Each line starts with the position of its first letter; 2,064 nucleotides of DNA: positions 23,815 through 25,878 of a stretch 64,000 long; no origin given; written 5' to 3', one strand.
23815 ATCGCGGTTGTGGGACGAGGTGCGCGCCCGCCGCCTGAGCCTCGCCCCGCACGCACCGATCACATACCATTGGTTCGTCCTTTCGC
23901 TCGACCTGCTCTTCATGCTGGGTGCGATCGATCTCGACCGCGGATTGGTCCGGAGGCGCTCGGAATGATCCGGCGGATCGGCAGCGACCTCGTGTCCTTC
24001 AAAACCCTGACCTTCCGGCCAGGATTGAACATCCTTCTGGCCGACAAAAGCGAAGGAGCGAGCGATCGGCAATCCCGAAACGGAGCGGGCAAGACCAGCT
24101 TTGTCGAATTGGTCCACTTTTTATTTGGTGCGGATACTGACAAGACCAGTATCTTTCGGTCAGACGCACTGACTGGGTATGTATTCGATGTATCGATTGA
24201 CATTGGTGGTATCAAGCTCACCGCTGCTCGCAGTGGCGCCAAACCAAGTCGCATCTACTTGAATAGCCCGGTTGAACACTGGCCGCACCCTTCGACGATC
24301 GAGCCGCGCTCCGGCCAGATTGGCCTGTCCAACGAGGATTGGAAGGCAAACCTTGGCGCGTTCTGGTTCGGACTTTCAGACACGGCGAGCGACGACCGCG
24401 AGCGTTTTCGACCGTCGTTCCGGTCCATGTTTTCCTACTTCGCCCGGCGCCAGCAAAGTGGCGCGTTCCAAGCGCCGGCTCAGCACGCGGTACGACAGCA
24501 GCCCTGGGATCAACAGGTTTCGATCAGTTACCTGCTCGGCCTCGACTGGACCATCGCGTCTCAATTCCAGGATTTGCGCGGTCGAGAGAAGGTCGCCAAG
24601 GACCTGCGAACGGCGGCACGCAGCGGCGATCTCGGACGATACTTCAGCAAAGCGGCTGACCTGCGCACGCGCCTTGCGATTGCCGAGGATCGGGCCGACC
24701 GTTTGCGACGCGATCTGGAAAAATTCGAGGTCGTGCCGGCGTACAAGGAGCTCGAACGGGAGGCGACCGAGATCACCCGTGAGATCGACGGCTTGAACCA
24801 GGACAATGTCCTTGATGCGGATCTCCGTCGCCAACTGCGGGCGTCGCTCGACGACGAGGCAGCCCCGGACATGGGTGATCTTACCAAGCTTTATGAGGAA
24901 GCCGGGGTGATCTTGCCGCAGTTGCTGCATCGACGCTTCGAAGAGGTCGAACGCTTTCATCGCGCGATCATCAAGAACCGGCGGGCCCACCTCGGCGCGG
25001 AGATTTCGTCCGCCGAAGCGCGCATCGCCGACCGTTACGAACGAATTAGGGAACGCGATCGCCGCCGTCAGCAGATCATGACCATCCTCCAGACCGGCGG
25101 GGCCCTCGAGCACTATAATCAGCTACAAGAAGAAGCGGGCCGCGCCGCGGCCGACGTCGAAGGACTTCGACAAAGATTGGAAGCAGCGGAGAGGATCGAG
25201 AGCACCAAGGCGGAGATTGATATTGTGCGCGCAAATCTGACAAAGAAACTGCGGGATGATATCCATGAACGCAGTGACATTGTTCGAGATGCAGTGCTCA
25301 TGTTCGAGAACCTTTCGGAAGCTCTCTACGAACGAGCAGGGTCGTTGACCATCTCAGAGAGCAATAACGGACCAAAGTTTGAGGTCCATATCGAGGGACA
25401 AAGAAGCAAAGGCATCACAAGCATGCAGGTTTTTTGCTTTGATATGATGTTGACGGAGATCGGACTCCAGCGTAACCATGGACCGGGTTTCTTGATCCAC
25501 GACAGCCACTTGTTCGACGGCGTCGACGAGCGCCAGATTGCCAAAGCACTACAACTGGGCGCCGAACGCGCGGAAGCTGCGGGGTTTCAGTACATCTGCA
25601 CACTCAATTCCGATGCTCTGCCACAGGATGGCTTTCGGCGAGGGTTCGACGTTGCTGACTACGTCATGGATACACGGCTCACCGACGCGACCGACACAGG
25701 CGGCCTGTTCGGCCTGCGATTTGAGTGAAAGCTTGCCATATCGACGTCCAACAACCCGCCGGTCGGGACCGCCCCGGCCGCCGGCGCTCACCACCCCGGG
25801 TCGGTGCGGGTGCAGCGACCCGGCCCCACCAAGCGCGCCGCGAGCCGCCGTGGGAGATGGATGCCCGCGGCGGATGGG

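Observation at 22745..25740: Three-gene, translationally coupled ABC-3C / Lamassu-like conflict cassette on a low-GC islet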

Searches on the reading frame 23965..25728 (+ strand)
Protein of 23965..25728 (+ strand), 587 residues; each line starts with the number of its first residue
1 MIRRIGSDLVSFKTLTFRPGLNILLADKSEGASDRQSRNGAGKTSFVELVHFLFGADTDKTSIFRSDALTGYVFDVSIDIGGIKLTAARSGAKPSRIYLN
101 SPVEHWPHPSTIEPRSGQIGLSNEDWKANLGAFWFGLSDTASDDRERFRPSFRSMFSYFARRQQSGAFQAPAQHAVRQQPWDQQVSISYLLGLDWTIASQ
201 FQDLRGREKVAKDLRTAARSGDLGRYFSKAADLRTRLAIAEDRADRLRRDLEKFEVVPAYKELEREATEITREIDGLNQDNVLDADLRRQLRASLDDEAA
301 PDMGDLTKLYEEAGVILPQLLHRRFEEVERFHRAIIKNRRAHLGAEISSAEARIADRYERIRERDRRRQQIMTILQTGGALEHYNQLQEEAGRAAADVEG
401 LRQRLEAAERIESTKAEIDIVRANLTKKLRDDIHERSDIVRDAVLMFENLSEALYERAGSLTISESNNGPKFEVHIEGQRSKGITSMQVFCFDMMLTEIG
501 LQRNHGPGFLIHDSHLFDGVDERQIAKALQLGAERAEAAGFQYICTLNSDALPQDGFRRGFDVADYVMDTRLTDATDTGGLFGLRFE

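Call 3: search_protein_families(library=pfam, proteins=[window:23965-25728:+], max_evalue=1)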
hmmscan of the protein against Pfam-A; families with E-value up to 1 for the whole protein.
window:23965-25728:+ (587 aa): 5 families
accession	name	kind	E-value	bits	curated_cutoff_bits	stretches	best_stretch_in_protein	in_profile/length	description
PF10088.15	DUF2326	-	4.6e-44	150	28.7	1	450-586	1-141/141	Uncharacterised protein conserved in bacteria (DUF2326)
PF20275.3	CTD10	-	5.3e-11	43.6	28.1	1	290-409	5-131/134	C-terminal domain 10 of the ABC-three component (ABC-3C) systems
PF13476.12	AAA_23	-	0.11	13.5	27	1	14-66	14-55/201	AAA domain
PF02463.25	SMC_N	-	0.21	11.4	40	1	38-71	32-63/220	RecF/RecN/SMC N terminal domain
PF05911.16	FPP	-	0.65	8.6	40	1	326-424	67-163/871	Filament-like plant protein, long coiled-coil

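Call 4: search_protein_families(library=padloc, proteins=[window:23965-25728:+], max_evalue=1)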
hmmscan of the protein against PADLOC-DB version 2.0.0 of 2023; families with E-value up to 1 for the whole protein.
window:23965-25728:+ (587 aa): 7 families
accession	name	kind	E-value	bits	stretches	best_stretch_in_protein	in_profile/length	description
PDLC04774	PDC-M68B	-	6.7e-164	544.7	1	1-586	1-581/581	-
PDLC03859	LmuB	-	2.9e-17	61.1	1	13-421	17-433/611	-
PDLC03860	LmuB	-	6e-05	19.8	2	38-92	34-85/565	-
PDLC03865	LmuB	-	0.008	12.4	1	241-428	259-437/1007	-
PDLC03867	LmuB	-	0.012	12.2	1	14-72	20-65/605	-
PDLC04135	mad3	-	0.035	11.7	1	39-61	31-53/374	mads_3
PDLC03864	LmuB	-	0.075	9.5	2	336-435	430-527/657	-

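Call 7: search_protein_families(library=ncbifam, proteins=[window:23965-25728:+], max_evalue=0.1)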
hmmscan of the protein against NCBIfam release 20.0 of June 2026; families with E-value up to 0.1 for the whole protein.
window:23965-25728:+ (587 aa): 1 family
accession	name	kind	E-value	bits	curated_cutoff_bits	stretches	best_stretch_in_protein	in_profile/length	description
NF045780.1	TrlF_fam_ATP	equivalog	0.0001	21.2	350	1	228-478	470-737/944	TrlF family AAA-like ATPase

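Call 8: search_solved_structures(query=window:23965-25728:+, max_evalue=1)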
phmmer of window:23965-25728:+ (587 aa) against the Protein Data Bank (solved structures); distinct sequences matched with E-value up to 1: 1.
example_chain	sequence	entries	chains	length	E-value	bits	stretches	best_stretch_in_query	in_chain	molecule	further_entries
2n5e_A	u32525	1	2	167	0.19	13.6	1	273-413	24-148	Apolipoprotein A-I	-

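Call 25: find_homologous_proteins(query=window:23965-25728:+)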
Query window:23965-25728:+ (587 aa): 2249 proteins with E <= 0.001 among 8000 candidates; the best 120 are listed.
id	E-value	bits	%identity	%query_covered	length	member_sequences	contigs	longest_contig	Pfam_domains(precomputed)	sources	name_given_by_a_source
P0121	0.0e+0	1301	100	100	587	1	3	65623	PF10088.16,PF20275.4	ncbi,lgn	-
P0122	5.7e-291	984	74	100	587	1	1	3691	PF10088.16,PF20275.4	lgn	-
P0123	4.3e-290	981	74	100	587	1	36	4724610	PF10088.16,PF20275.4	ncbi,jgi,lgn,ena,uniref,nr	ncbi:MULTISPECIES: ABC-three component system protein [unclassified Shinella]|jgi:uncharacterized pr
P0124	9.4e-290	980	74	100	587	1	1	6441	PF10088.16,PF20275.4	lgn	-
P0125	1.0e-289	980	75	100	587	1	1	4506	PF10088.16,PF20275.4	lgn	-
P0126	1.1e-289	980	74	100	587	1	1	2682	PF10088.16,PF20275.4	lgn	-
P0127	1.3e-289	980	74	100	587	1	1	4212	PF10088.16,PF20275.4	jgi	jgi:uncharacterized protein YydD (DUF2326 family)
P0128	2.3e-289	979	74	100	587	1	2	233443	PF10088.16,PF20275.4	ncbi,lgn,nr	ncbi:DUF2326 domain-containing protein [Brucella sp. 21LCYQ03]|nr:DUF2326 domain-containing protein 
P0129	2.5e-289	979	74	100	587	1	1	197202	PF10088.16,PF20275.4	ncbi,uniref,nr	ncbi:ABC-three component system protein [Brucella pseudintermedia]|uniref:ABC-three component system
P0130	2.9e-289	979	74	100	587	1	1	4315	PF10088.16,PF20275.4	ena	-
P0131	5.1e-289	978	74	100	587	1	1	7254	PF10088.16,PF20275.4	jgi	jgi:uncharacterized protein YydD (DUF2326 family)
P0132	5.8e-289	978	74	100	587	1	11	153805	PF10088.16,PF20275.4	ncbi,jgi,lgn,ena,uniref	ncbi:ABC-three component system protein [Pannonibacter indicus]|jgi:uncharacterized protein YydD (DU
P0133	2.0e-288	976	74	100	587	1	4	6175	PF10088.16,PF20275.4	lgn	-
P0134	2.6e-288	975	73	100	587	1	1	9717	PF10088.16,PF20275.4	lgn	-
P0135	3.7e-288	975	73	100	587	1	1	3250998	PF10088.16,PF20275.4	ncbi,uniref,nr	ncbi:DUF2326 domain-containing protein [Paracoccus suum]|uniref:DUF2326 domain-containing protein n=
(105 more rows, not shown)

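Call 48: search_solved_structures(query=A3, max_evalue=1, show_alignments=2)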
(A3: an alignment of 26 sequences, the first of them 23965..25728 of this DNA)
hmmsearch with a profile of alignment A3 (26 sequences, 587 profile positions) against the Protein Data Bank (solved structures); distinct sequences matched with E-value up to 1: 0.

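Call 58: predict_structure(alignment_id=A3)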
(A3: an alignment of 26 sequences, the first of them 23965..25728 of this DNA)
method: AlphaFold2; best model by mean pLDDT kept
length: 587 residues; sequences in the alignment: 26
mean_pLDDT: 69.9   pTM: 0.60
mean pLDDT of the five models: 69.9, 66.4, 65.5, 59.3, 57.4
residues with pLDDT >= 90: 15; 70-90: 328; 50-70: 168; < 50: 76
segments of 3 or more residues with pLDDT < 50: 1-14, 29-44, 58-61, 141-145, 163-178, 480-482, 574-587
pLDDT, mean of each block of 10 residues (from residue 1): 36 57 67 44 56 60 53 61 65 67 68 57 78 75 56 73 38 38 79 84 78 66 54 79 83 62 77 82 79 70 55 58 66 76 81 84 84 66 74 81 78 79 87 88 90 83 74 70 68 89 82 73 86 90 77 73 79 42 39
secondary structure, 60 per line:
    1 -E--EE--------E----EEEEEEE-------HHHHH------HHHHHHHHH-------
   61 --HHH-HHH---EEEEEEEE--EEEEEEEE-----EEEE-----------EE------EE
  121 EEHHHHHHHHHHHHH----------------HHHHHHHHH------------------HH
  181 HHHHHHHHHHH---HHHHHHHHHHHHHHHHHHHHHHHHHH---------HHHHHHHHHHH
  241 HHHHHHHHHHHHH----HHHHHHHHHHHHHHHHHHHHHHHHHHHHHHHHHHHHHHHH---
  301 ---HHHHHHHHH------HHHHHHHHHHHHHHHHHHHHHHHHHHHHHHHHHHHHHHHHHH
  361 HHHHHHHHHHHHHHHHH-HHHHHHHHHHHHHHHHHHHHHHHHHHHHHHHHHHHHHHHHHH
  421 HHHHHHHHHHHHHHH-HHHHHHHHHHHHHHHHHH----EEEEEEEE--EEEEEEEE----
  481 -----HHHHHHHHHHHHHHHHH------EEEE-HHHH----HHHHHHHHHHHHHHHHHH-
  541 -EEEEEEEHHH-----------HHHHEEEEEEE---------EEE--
elements in order: E20-26 H34-38 H45-53 E73-80 E83-90 E96-99 E119-122 H123-135 H152-160 H179-191 H195-220 H230-253 H258-297 H304-312 H319-377 H379-435 H437-454 E459-466 E469-476 H486-502 E509-512 H514-517 H522-539 E542-548 H563-566 E567-573 E583-585

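Call 88: search_dna_similar(query=window:23965-25728:+, collection=plasmids, mode=protein, max_rows=15)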
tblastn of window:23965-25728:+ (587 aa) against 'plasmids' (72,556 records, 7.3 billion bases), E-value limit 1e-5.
Records with a match: 47; places in all: 50; records where one place covers at least 80% of the query: 44.
Best place of each record, by identity: 60-80% 5; <60% 42.
By first word of the organism name: Streptomyces 12; Phaeobacter 7; Agrobacterium 4; Hymenobacter 2; Rhizobium 2; Vibrio 2; Arcobacter 2; Sphingomonas 1; Yoonia 1; Enterobacter 1; and 13 more.
By predicted mobility (MOB-suite, as given by PLSDB): non-mobilizable 22; mobilizable 15; conjugative 10.
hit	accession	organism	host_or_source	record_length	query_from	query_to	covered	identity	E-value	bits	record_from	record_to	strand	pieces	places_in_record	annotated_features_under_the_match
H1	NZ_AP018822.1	Sphingomonas bisphenolicum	-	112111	1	586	100%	61.7%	0e+0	674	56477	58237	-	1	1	ABC-three component system protein | ABC-three component system middle component 6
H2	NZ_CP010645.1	Phaeobacter piscinae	cell culture,fish aquaculture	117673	1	586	100%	60.8%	0e+0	669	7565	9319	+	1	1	ABC-three component system protein | ABC-three component system middle component 6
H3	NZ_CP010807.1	Phaeobacter piscinae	cell culture,cleaning system aquaculture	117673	1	586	100%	60.8%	0e+0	669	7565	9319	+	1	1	ABC-three component system protein | ABC-three component system middle component 6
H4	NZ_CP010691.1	Phaeobacter piscinae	cell culture,fish aquaculture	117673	1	586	100%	60.8%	0e+0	669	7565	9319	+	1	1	ABC-three component system protein | ABC-three component system middle component 6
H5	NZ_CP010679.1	Phaeobacter gallaeciensis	cell culture,clam larvae aquaculture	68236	1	586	100%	59.2%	0e+0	638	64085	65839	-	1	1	ABC-three component system protein | ABC-three component system middle component 6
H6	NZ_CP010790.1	Phaeobacter gallaeciensis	cell culture,algae aquaculture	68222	1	586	100%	59.2%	0e+0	638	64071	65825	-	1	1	ABC-three component system protein | ABC-three component system middle component 6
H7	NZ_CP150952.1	Yoonia sp. BS5-3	cell culture,Marine algae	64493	1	586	100%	58.7%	0e+0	630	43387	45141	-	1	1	ABC-three component system protein | ABC-three component system middle component 6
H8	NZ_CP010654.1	Phaeobacter inhibens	cell culture,zooplankton aquaculture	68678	1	586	100%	58.7%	0e+0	620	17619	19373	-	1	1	ABC-three component system protein | ABC-three component system middle component 6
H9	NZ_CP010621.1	Phaeobacter inhibens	cell culture,cleaning system aquaculture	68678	1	586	100%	58.7%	0e+0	620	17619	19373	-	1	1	ABC-three component system protein | ABC-three component system middle component 6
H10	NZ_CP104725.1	Enterobacter kobei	Pure isolate,Freshwater pond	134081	1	586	100%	47.5%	2e-149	483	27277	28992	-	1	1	ABC-three component system protein | ABC-three component system middle component 6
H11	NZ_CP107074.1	Brucella abortus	Bovine,cell culture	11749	1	586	100%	46.4%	7e-146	473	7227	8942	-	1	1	ABC-three component system protein | ABC-three component system middle component 6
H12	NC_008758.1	Polaromonas naphthalenivorans CJ2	-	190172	1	586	100%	46.1%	9e-146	473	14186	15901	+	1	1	ABC-three component system protein | ABC-three component system middle component 6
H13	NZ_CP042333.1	Bosea sp. F3-2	soybean,soil sample,rhizosphere soil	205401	1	587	100%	41.8%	3e-118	393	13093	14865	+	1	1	ABC-three component system protein | ABC-three component system middle component 6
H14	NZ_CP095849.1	Hymenobacter sublimis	single cell,air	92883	1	586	100%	40.3%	9e-121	400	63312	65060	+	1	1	ABC-three component system protein | ABC-three component system middle component 6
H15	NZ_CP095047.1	Hymenobacter cellulosilyticus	single cell,air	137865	1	586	100%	39.5%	2e-116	388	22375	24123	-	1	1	ABC-three component system protein | ABC-three component system middle component 6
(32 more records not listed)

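Call 89: get_annotated_region(hit=H1, flank=4000)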
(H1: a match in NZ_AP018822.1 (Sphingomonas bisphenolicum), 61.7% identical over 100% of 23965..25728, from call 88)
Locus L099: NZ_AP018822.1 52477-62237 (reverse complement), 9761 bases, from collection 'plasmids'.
description: Sphingomonas bisphenolicum strain AO1 plasmid pBAR4, complete sequence
organism: Sphingomonas bisphenolicum (NCBI taxid 296544)
taxonomy: Bacteria; Pseudomonadota; Alphaproteobacteria; Sphingomonadales; Sphingomonadaceae; Sphingomonas; Sphingomonas bisphenolicum
host: -; source: -; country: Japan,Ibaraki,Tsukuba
typing (MOB-suite, as given by PLSDB): conjugative; relaxase MOBP; mating-pair formation MPF_T
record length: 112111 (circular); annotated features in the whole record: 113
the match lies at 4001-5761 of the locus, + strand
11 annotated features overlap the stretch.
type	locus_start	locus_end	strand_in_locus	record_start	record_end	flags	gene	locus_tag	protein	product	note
CDS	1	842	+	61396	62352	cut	-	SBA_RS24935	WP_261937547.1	LPD7 domain-containing protein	-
CDS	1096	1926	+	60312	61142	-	-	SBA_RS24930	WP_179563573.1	type IV toxin-antitoxin system AbiEi family antitoxin domain-containing protein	-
CDS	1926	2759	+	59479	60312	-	-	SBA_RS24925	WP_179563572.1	nucleotidyl transferase AbiEii/AbiGii toxin family protein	-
CDS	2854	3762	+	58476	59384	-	-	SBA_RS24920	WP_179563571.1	ABC-three component system protein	-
CDS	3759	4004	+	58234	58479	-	-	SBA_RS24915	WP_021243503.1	ABC-three component system middle component 6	-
CDS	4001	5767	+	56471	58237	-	-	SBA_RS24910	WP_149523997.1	ABC-three component system protein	-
CDS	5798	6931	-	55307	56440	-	-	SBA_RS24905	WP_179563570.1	relaxase/mobilization nuclease domain-containing protein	-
CDS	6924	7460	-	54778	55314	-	-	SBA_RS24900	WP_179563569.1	mobilization protein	-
CDS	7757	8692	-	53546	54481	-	-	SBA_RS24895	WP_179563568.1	ParB/RepB/Spo0J family partition protein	-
CDS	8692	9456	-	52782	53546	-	-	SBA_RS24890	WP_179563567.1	ParA family protein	-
CDS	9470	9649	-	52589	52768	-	-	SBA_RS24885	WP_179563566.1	hypothetical protein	-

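Call 90: get_annotated_region(hit=H10, flank=4000)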
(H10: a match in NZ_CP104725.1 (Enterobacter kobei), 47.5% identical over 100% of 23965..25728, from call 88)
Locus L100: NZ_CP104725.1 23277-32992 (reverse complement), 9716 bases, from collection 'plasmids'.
description: Enterobacter kobei strain SG.H2a plasmid pSG.H2a_1, complete sequence
organism: Enterobacter kobei (NCBI taxid 208224)
taxonomy: Bacteria; Pseudomonadota; Gammaproteobacteria; Enterobacterales; Enterobacteriaceae; Enterobacter; Enterobacter kobei
host: -; source: Pure isolate,Freshwater pond; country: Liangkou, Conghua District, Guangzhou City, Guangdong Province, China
typing (MOB-suite, as given by PLSDB): conjugative; replicon IncFIB,IncFII; relaxase MOBF; mating-pair formation MPF_F
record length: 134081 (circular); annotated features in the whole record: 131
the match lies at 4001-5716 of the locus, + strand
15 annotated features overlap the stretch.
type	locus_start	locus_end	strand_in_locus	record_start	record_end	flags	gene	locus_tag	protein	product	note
CDS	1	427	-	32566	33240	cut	-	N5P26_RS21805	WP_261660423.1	hypothetical protein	-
CDS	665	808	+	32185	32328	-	-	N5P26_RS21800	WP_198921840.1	hypothetical protein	-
CDS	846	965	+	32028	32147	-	-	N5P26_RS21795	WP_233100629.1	RAQPRD family integrative conjugative element protein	-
CDS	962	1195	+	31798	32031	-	-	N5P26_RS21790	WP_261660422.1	TIGR03758 family integrating conjugative element protein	GO:0008150 - biological_process [Evidence IEA]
CDS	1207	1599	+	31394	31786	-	-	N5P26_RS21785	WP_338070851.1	TIGR03745 family integrating conjugative element membrane protein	GO:0008150 - biological_process [Evidence IEA]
CDS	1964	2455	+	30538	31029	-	-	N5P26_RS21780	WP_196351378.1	JAB domain-containing protein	-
CDS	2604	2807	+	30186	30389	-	-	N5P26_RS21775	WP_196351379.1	type II toxin-antitoxin system RelB/DinJ family antitoxin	-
CDS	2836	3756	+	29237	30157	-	-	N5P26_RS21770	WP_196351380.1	ABC-three component system protein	-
CDS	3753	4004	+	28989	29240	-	-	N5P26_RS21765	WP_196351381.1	ABC-three component system middle component 6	-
CDS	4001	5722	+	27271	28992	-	-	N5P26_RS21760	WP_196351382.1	ABC-three component system protein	-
CDS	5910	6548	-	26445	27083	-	-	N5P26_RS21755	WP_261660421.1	hypothetical protein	-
CDS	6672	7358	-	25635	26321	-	-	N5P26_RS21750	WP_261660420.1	Crp/Fnr family transcriptional regulator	GO:0006355 - regulation of DNA-templated transcription [Evidence IEA]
CDS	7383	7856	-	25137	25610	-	-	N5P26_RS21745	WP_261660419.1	hypothetical protein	-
CDS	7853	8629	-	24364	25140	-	-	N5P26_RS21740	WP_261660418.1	helix-turn-helix domain-containing protein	-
CDS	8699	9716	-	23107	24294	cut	-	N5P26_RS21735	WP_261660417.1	HD domain-containing phosphohydrolase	-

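Call 100: search_dna_similar(query=window:23965-25728:+, collection=phages, mode=protein, max_rows=8)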
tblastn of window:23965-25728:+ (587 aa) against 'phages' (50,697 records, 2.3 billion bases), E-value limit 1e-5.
No match.
